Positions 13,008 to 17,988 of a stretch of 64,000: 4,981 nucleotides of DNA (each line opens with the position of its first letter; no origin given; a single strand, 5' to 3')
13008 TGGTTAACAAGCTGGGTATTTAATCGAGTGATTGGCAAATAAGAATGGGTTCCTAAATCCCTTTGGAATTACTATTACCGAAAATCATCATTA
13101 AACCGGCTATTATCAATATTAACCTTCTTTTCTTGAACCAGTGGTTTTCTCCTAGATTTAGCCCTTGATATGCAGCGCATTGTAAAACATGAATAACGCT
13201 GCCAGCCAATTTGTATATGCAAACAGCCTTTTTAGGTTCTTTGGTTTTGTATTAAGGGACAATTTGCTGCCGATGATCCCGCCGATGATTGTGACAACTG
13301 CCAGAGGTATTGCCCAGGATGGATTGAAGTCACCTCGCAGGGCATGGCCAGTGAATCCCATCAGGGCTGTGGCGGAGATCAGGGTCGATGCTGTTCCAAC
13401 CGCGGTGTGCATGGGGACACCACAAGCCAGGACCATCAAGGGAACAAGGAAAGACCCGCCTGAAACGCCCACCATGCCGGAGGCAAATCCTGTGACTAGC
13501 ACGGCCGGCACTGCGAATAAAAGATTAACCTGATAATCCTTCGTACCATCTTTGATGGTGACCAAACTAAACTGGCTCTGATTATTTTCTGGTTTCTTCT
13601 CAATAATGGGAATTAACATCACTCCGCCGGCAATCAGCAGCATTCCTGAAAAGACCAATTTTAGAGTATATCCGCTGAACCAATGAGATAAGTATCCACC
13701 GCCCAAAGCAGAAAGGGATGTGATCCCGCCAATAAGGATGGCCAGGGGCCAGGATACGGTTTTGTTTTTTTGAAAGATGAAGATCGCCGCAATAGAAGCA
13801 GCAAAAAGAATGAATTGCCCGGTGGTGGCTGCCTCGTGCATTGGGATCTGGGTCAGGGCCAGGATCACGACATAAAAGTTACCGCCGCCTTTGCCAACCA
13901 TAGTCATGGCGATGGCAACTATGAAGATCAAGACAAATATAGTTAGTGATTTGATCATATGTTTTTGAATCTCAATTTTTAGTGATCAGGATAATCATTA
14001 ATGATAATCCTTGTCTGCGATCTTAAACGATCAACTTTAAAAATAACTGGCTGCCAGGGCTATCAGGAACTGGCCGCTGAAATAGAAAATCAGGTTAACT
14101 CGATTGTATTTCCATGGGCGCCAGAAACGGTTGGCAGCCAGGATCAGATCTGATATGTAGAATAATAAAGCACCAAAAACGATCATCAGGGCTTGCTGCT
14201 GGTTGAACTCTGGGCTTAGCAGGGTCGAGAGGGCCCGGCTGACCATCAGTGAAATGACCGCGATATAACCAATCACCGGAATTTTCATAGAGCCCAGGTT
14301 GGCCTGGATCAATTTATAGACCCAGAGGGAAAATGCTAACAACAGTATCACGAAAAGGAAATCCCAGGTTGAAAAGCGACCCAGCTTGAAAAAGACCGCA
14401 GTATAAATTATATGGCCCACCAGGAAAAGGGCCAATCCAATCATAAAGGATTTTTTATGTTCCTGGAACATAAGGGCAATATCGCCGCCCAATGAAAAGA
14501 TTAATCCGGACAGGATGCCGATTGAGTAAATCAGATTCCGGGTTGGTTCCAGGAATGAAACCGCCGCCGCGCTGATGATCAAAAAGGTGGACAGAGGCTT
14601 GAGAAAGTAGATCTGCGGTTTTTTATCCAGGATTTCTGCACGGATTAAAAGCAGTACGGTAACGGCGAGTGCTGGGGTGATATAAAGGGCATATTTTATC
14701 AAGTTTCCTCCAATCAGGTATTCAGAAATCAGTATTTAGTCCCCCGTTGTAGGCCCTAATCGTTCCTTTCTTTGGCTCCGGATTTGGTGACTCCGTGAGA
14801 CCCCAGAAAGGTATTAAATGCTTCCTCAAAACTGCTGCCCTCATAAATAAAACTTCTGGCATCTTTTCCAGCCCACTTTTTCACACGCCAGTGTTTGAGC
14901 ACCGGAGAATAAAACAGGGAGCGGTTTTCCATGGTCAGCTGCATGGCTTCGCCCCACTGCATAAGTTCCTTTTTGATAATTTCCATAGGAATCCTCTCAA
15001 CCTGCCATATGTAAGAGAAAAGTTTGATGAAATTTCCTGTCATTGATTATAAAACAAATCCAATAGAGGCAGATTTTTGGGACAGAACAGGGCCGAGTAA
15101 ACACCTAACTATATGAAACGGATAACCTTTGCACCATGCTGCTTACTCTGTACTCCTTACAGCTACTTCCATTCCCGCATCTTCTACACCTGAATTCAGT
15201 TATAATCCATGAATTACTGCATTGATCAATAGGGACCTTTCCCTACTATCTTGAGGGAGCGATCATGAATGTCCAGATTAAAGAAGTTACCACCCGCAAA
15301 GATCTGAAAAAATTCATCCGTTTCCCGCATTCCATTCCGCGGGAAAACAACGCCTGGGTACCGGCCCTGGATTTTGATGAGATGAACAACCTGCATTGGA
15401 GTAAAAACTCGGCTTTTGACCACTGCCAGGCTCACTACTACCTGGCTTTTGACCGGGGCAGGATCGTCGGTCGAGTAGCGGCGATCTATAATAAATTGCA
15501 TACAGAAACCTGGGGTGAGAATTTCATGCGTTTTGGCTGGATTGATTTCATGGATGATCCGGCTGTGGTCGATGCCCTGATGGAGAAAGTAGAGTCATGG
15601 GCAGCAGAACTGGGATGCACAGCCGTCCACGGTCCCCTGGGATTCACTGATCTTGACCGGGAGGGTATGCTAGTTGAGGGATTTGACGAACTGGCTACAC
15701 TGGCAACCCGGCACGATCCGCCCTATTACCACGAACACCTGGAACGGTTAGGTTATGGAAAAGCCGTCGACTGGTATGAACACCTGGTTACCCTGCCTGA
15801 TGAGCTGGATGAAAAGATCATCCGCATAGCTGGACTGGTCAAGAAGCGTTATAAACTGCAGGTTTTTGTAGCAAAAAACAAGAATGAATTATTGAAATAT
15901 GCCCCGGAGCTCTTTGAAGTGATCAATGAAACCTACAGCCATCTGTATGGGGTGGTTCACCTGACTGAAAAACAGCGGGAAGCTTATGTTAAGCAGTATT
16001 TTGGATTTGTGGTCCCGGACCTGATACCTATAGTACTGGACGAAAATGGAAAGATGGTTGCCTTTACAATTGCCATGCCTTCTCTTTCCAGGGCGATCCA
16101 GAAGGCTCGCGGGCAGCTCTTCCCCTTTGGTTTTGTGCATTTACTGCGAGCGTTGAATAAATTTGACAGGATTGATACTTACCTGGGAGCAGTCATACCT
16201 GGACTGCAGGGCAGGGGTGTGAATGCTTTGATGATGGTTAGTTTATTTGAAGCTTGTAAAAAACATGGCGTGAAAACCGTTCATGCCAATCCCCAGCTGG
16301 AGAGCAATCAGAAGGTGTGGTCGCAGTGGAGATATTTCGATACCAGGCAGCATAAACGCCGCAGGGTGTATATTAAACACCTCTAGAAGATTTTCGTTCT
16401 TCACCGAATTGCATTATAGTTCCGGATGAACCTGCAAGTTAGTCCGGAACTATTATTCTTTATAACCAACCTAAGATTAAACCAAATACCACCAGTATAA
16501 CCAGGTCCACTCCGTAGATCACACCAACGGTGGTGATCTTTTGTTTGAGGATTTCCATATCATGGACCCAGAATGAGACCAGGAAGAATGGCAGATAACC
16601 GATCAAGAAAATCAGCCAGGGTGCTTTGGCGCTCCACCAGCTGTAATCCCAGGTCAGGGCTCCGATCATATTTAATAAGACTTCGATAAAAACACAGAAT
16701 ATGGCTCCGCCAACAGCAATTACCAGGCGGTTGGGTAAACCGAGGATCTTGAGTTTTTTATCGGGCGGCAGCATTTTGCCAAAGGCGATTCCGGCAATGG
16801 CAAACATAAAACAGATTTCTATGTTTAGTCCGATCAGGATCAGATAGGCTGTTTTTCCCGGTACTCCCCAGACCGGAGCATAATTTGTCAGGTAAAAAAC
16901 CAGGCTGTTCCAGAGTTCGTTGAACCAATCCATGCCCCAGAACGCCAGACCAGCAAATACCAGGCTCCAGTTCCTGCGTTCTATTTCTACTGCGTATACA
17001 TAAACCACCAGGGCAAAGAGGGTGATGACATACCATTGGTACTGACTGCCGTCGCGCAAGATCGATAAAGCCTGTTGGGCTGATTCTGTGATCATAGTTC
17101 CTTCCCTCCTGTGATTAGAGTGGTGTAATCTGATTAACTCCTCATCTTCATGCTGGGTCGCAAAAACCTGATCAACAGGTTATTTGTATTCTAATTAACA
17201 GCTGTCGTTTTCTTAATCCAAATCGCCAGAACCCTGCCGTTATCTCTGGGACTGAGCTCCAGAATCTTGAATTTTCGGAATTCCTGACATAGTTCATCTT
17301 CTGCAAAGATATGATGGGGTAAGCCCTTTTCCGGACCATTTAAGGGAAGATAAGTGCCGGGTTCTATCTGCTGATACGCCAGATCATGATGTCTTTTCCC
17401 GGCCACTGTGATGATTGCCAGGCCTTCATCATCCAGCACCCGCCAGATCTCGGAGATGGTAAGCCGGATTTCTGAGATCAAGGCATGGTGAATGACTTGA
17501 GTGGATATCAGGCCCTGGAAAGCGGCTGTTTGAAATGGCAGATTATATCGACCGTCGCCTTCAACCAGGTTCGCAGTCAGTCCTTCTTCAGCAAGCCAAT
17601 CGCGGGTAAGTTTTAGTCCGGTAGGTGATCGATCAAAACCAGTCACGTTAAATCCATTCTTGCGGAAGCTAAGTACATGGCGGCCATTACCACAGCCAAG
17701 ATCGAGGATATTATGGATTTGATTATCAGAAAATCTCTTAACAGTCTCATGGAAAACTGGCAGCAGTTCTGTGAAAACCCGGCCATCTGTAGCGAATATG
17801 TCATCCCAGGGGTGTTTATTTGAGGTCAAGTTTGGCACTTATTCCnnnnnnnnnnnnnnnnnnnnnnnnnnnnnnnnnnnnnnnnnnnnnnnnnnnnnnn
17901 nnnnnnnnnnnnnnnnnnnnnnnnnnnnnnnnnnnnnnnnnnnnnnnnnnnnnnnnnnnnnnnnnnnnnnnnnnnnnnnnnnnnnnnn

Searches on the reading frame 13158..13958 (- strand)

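Call 29: search_protein_families(library=pfam, proteins=[window:13158-13958:-], max_evalue=0.001)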
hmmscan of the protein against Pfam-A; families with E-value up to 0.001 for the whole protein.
window:13158-13958:- (266 aa): 1 family
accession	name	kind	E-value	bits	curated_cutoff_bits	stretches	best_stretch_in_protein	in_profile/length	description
PF01925.25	TauE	-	8.2e-41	140.7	32.6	1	7-257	1-237/237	Sulfite exporter TauE/SafE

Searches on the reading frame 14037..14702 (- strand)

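Call 29: search_protein_families(library=pfam, proteins=[window:14037-14702:-], max_evalue=0.001)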
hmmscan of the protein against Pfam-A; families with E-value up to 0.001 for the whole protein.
window:14037-14702:- (221 aa): 1 family
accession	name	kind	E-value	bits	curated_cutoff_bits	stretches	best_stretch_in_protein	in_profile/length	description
PF07947.19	YhhN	-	4.9e-39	134.4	25.6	1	32-217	3-181/182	YhhN family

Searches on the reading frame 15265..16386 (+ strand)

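Call 29: search_protein_families(library=pfam, proteins=[window:15265-16386:+], max_evalue=0.001)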
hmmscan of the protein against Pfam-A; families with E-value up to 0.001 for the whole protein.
window:15265-16386:+ (373 aa): 1 family
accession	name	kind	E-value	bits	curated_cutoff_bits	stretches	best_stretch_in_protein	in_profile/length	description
PF00583.31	Acetyltransf_1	-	1e-05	26.2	20.7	0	248-349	28-105/116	Acetyltransferase (GNAT) family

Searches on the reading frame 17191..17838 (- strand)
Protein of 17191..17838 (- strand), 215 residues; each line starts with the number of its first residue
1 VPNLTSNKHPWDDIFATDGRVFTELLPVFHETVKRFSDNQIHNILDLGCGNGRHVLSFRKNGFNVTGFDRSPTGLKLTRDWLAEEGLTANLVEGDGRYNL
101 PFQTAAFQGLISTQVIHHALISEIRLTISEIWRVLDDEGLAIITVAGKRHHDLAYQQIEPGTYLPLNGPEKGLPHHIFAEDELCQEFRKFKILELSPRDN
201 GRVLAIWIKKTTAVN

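Call 29: search_protein_families(library=pfam, proteins=[window:17191-17838:-], max_evalue=0.001)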
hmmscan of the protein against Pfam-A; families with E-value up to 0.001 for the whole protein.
window:17191-17838:- (215 aa): 7 families
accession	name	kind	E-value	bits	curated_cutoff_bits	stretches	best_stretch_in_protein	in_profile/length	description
PF13649.12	Methyltransf_25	-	1.9e-16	61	27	1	44-139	1-97/97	Methyltransferase domain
PF08241.18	Methyltransf_11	-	2.2e-16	60.7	21.2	1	45-143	1-95/95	Methyltransferase domain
PF13489.12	Methyltransf_23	-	4.8e-10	39.9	27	1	31-189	11-156/164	Methyltransferase domain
PF13847.12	Methyltransf_31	-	6.6e-10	39.3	27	1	43-147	6-113/145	Methyltransferase domain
PF08242.18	Methyltransf_12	-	4.8e-07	30.9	30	1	45-140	1-97/98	Methyltransferase domain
PF03848.20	TehB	-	5.4e-06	26.4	20.4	1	42-89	32-79/193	Tellurite resistance protein TehB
PF05175.20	MTS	-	0.00075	19.6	23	0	34-101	25-95/170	Methyltransferase small domain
